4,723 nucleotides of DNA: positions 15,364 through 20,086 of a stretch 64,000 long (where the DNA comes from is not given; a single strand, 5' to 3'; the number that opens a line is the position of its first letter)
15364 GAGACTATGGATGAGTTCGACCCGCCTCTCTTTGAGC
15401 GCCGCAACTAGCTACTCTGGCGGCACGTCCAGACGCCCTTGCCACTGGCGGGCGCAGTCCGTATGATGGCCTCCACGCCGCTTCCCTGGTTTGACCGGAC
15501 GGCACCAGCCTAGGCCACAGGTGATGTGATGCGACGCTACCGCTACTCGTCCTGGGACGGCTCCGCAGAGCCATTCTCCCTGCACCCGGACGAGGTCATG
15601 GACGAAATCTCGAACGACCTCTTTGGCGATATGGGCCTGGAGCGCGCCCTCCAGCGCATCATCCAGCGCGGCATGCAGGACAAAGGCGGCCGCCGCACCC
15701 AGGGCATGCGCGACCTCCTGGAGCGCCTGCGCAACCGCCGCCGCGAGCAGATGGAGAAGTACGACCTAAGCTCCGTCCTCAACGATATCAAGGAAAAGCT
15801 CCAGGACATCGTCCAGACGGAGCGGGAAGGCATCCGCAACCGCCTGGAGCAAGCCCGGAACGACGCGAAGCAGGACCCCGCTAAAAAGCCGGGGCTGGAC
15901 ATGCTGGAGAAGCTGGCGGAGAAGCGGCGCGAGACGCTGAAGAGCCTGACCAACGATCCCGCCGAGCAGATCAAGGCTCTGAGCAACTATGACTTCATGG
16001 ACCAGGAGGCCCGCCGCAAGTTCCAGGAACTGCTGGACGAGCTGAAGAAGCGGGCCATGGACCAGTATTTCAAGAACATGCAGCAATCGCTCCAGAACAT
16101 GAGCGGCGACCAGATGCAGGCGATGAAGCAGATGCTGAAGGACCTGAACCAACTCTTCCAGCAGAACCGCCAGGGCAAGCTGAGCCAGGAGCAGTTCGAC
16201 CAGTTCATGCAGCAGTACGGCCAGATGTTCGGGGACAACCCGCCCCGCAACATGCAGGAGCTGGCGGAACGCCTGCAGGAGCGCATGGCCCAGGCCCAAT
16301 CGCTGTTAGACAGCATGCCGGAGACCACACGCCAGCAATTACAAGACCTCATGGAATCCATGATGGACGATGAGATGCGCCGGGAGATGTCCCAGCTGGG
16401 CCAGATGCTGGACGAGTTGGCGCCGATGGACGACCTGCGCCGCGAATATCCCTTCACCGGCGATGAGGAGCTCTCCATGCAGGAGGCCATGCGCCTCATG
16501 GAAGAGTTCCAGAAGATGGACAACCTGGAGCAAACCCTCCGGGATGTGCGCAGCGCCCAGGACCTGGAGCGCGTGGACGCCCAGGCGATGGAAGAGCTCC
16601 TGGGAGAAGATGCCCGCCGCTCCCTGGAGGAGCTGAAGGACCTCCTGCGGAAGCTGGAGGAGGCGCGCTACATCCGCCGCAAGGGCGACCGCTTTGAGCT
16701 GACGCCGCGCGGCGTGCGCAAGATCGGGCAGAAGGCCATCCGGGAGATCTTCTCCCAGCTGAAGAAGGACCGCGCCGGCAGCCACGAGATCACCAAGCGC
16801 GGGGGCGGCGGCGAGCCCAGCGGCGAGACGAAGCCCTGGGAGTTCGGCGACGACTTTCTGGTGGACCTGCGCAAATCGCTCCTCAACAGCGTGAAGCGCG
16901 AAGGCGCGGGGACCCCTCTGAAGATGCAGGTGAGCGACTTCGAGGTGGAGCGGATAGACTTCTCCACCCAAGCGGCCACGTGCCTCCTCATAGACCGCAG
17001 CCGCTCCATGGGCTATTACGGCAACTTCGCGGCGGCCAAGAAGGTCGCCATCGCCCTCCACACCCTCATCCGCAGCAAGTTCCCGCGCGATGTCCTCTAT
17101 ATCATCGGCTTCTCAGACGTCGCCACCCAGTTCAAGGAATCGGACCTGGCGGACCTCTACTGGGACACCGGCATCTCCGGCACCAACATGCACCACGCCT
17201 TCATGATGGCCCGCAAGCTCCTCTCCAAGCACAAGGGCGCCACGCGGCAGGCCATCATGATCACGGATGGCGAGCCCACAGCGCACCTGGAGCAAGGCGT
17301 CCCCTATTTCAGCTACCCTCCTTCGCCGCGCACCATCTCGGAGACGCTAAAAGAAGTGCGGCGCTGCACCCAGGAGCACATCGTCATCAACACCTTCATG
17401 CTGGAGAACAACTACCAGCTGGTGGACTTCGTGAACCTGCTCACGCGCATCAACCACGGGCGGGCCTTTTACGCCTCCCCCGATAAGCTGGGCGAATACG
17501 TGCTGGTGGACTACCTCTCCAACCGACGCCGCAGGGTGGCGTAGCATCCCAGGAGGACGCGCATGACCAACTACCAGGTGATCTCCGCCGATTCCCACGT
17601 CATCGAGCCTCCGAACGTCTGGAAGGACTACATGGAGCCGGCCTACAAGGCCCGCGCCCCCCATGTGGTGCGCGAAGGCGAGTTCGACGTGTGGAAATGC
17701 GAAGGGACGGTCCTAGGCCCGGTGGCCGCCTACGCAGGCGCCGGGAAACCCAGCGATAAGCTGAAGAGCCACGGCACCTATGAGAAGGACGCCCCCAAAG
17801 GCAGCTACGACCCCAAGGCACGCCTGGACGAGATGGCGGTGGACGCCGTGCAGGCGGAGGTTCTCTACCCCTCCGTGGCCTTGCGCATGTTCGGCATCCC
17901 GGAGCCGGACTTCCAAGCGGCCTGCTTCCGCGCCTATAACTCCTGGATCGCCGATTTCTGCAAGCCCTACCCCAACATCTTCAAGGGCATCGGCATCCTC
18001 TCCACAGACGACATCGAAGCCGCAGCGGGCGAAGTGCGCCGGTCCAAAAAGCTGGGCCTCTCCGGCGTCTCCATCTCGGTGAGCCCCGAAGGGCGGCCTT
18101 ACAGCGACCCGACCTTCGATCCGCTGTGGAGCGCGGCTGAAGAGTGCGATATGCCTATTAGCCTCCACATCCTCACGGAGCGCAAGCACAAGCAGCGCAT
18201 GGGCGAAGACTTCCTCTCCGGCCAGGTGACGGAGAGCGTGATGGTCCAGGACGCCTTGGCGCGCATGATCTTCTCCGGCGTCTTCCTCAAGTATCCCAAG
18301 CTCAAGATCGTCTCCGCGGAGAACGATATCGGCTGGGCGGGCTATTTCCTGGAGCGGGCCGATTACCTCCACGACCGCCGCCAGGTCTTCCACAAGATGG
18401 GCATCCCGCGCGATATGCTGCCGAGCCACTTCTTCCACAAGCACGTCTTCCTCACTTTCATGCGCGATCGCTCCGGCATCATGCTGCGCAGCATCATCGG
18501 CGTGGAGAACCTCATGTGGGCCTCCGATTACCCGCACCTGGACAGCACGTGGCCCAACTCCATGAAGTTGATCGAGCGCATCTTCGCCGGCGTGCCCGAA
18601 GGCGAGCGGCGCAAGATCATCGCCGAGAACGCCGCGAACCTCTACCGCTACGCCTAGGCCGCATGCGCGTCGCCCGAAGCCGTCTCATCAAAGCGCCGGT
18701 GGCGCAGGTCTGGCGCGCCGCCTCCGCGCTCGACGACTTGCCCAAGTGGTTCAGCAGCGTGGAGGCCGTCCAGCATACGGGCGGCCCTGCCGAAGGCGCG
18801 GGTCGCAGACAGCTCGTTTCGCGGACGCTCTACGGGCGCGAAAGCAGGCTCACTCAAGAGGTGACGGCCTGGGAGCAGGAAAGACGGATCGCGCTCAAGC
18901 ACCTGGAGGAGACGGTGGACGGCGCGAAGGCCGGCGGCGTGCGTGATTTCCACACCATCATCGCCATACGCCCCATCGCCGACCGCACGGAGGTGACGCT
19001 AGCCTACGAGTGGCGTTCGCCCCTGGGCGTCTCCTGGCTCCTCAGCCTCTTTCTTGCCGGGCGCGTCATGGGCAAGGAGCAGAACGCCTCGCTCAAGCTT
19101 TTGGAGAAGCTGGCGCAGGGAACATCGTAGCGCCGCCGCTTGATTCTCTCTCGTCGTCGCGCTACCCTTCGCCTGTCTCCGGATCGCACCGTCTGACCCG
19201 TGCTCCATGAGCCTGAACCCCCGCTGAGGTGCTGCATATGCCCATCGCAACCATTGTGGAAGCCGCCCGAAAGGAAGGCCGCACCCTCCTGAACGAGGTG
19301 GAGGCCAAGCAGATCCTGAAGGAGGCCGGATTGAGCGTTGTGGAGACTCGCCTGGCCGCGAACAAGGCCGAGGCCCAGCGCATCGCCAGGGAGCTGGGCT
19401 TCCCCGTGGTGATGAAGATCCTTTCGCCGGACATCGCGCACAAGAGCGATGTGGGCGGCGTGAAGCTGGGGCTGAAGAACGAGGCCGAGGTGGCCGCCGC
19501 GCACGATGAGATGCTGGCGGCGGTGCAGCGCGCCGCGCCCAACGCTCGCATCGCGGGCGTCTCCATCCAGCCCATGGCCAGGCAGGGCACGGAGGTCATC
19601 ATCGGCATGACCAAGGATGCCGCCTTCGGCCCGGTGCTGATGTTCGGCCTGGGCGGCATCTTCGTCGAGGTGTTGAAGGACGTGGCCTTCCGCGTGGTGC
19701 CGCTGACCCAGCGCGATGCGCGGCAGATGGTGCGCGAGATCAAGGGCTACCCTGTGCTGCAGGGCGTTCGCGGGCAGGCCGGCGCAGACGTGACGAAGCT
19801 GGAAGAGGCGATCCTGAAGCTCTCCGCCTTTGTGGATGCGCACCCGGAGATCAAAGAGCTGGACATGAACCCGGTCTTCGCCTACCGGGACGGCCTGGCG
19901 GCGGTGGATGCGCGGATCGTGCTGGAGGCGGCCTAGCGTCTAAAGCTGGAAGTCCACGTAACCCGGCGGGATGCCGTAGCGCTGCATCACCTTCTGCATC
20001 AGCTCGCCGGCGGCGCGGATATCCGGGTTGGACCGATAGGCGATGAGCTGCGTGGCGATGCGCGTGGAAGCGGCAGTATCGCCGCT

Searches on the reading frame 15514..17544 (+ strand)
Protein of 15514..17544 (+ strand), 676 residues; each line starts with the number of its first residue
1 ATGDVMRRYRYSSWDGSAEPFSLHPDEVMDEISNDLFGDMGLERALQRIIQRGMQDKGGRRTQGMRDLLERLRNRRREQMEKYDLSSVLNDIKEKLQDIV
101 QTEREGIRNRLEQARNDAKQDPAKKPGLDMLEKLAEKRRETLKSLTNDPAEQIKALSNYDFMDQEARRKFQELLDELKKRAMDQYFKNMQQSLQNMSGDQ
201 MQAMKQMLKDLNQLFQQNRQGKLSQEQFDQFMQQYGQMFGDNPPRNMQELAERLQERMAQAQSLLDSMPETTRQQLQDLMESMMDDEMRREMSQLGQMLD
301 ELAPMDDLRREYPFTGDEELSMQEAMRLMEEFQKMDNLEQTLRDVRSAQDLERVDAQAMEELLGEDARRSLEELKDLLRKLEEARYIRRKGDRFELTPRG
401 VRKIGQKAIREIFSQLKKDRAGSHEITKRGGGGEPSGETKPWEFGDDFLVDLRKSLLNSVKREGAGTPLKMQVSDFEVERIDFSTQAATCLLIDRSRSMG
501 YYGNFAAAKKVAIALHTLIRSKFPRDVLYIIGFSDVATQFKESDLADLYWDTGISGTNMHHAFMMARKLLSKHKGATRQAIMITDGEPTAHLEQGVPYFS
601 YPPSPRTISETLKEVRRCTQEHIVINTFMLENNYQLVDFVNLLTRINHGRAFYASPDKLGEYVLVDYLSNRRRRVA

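Call 34: search_protein_families(library=pfam, proteins=[window:15514-17544:+], max_evalue=0.001)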
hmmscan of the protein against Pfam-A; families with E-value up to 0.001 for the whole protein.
window:15514-17544:+ (676 aa): 2 families
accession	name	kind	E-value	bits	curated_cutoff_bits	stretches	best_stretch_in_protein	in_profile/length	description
PF13519.12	VWA_2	-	6.5e-05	24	27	1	490-587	2-107/107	von Willebrand factor type A domain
PF06969.22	HemN_C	-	0.0003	21.2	24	1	353-401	20-65/67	HemN C-terminal domain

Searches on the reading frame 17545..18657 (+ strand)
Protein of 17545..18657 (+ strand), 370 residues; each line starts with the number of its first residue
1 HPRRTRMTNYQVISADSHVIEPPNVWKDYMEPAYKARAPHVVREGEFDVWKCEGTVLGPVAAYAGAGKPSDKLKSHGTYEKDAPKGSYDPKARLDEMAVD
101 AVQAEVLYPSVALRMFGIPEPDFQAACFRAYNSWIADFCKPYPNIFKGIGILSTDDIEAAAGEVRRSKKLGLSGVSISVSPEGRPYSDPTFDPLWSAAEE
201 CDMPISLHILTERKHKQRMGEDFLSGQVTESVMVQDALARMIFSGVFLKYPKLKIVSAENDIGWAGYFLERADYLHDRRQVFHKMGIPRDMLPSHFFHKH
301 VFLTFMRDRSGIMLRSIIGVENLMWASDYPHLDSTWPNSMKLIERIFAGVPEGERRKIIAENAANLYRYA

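Call 34: search_protein_families(library=pfam, proteins=[window:17545-18657:+], max_evalue=0.001)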
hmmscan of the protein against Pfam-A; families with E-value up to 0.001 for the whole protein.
window:17545-18657:+ (370 aa): 1 family
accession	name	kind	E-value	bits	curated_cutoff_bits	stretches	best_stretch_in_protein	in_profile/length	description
PF04909.20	Amidohydro_2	-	2e-28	100.4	26.4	1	122-368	57-288/289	Amidohydrolase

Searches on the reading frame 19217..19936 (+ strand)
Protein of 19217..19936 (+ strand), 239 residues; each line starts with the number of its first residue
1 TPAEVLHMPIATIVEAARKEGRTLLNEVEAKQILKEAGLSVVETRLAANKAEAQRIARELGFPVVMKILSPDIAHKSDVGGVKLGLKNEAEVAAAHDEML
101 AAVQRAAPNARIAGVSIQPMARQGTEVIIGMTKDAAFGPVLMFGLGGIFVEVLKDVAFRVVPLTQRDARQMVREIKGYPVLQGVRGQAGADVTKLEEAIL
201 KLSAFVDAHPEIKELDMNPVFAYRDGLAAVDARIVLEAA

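Call 34: search_protein_families(library=pfam, proteins=[window:19217-19936:+], max_evalue=0.001)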
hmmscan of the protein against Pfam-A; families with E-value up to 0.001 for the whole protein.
window:19217-19936:+ (239 aa): 2 families
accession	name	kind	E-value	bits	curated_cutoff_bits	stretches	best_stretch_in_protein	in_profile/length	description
PF13549.11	ATP-grasp_5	-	1.3e-88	296.5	27.6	1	17-236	2-221/221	ATP-grasp domain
PF08442.15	ATP-grasp_2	-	0.00047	20.3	29.5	1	25-102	2-78/202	ATP-grasp domain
